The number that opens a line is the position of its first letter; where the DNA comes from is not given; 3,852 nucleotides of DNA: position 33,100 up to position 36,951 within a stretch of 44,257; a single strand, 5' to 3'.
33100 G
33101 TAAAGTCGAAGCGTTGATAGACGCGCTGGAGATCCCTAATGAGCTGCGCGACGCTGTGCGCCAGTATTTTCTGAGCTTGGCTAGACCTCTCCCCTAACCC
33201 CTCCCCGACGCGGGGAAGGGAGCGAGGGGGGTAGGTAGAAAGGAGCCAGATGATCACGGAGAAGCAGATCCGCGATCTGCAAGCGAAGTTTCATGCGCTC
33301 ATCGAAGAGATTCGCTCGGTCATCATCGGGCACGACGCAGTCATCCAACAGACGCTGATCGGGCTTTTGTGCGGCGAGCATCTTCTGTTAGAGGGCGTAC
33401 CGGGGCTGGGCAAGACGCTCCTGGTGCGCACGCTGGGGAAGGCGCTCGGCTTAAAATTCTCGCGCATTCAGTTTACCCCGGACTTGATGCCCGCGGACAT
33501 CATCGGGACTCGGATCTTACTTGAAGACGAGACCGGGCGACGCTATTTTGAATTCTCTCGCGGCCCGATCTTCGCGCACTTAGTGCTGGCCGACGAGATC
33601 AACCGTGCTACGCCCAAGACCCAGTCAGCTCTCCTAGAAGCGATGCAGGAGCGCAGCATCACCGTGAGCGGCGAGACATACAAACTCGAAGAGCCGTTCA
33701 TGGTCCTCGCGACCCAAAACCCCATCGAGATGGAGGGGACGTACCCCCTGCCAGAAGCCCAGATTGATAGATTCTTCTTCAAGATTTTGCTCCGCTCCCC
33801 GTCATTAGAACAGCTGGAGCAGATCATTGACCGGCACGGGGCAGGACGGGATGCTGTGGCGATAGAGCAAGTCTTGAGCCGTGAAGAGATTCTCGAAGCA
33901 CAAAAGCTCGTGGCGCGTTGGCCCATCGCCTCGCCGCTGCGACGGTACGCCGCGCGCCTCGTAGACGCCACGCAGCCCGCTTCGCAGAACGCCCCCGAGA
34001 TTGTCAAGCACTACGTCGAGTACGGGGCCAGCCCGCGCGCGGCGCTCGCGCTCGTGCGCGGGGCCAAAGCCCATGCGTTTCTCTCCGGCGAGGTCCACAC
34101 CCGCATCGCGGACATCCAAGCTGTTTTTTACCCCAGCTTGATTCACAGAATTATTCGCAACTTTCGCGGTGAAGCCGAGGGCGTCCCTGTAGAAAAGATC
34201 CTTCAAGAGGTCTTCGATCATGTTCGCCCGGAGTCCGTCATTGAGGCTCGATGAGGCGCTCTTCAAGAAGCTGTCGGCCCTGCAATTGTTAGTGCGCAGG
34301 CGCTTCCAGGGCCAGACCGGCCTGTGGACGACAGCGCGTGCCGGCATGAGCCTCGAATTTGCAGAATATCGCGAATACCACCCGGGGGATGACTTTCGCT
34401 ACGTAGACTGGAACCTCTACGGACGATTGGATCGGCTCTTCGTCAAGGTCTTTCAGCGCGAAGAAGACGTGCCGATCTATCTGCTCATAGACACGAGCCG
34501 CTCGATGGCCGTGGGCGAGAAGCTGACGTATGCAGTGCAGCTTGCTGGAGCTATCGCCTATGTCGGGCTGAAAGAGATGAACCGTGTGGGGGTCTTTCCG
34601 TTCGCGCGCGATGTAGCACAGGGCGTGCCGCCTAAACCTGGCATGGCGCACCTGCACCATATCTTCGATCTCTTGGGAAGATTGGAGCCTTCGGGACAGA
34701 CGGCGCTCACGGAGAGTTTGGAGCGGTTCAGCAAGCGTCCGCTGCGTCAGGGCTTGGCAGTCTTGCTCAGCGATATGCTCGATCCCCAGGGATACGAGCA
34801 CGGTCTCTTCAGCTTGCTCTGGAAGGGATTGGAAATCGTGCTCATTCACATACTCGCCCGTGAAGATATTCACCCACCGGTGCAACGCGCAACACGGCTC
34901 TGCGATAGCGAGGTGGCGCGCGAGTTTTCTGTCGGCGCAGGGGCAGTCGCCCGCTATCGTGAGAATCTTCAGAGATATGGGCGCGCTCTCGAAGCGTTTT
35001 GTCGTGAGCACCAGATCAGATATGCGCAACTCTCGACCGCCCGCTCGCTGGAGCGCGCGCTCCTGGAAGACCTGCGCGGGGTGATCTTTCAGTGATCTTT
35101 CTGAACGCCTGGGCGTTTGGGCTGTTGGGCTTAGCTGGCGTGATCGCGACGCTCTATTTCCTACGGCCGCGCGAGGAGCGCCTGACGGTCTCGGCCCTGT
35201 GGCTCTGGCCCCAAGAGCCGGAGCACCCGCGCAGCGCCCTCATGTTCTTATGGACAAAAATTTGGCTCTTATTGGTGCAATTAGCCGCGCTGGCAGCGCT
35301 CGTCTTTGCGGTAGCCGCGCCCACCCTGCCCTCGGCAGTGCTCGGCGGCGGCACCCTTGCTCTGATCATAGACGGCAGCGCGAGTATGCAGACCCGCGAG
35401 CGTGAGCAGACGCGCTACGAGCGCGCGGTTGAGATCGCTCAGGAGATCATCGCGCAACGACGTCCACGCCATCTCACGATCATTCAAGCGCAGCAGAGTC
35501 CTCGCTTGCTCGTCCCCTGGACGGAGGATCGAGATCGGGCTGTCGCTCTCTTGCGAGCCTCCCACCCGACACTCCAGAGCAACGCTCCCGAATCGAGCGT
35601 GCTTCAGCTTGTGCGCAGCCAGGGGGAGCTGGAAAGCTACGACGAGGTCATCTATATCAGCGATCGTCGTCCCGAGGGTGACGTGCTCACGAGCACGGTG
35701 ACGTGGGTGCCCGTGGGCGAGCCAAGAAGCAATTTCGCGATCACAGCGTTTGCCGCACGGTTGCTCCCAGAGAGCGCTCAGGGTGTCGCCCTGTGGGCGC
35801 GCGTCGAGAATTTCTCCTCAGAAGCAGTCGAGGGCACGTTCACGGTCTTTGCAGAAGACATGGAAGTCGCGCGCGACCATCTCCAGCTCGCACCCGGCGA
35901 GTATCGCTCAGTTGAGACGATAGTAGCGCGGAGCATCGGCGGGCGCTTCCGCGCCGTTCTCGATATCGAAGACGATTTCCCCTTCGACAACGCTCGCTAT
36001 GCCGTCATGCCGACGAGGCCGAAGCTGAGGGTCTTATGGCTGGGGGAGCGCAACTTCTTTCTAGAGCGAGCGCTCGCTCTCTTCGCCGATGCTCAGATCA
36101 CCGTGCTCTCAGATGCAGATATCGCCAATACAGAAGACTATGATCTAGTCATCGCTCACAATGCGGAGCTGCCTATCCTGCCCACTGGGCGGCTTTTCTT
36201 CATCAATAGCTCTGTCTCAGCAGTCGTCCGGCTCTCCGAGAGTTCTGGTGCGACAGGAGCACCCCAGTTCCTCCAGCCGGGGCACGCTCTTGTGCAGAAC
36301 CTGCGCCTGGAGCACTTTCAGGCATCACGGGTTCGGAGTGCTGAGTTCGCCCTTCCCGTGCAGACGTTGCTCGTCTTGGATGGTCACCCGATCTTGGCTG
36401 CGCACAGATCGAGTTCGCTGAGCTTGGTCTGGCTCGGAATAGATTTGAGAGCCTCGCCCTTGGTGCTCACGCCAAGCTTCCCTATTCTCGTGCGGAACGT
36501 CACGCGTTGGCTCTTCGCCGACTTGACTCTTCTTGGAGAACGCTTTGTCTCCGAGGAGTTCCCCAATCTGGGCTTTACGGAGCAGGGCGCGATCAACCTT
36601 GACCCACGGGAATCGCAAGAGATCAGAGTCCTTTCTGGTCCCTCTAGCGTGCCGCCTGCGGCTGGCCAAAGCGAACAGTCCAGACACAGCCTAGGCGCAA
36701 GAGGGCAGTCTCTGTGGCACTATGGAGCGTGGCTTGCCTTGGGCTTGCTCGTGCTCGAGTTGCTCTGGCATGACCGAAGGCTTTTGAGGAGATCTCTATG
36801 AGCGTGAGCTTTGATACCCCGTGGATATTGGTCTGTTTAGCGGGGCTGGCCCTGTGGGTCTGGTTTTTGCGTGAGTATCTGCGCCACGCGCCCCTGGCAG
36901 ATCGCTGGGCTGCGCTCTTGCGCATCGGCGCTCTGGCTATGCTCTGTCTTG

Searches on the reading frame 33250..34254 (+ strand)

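Call 64: search_protein_families(library=pfam, proteins=[window:33250-34254:+], max_evalue=0.001)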
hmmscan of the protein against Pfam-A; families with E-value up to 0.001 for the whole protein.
window:33250-34254:+ (334 aa): 7 families
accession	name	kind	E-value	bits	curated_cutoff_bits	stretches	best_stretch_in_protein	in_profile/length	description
PF07726.17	AAA_3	-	2.5e-63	212.2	27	1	44-176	1-130/131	ATPase family associated with various cellular activities (AAA)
PF07728.20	AAA_5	-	4.2e-16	59.6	22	1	44-175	1-139/139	AAA domain (dynein-related subfamily)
PF17863.7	AAA_lid_2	-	8.7e-16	57.9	22.7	1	251-320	4-73/74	AAA lid domain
PF20030.5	bpMoxR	-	1.5e-11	44.2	27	1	14-195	3-180/205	MoxR domain in the MoxR-vWA-beta-propeller ternary systems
PF00004.35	AAA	-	7.4e-07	30.1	21.2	1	45-160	1-112/131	ATPase family associated with various cellular activities (AAA)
PF00493.29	MCM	-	0.00074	19.1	23.3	0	112-160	125-175/224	MCM P-loop domain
PF05496.18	RuvB_N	-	0.00085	19.6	27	0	43-71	34-62/159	Holliday junction DNA helicase RuvB P-loop domain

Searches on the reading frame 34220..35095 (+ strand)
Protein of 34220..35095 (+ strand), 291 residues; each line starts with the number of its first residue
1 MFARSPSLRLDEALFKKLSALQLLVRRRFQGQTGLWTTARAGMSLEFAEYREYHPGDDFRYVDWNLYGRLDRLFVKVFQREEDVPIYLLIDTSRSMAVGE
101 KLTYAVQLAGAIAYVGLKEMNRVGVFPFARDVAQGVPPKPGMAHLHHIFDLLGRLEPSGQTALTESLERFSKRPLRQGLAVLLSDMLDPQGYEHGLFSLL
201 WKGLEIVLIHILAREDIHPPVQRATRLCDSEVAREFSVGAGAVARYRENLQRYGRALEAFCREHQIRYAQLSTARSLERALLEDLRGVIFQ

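Call 64: search_protein_families(library=pfam, proteins=[window:34220-35095:+], max_evalue=0.001)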
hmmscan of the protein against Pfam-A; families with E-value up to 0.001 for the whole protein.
window:34220-35095:+ (291 aa): 2 families
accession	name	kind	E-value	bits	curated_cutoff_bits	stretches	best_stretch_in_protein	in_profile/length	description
PF01882.25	DUF58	-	4.5e-36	124.5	23.4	1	49-253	1-209/216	Protein of unknown function DUF58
PF13519.12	VWA_2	-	3.6e-06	28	27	1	87-173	2-88/107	von Willebrand factor type A domain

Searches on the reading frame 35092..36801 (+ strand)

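Call 64: search_protein_families(library=pfam, proteins=[window:35092-36801:+], max_evalue=0.001)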
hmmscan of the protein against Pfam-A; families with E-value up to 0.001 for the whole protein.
window:35092-36801:+ (569 aa): 2 families
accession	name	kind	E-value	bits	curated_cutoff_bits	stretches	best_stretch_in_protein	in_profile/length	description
PF13519.12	VWA_2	-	3.6e-10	40.9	27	1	90-160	2-72/107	von Willebrand factor type A domain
PF07584.16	BatA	-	2.8e-09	37.7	25.9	1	1-77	1-77/77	Aerotolerance regulator N-terminal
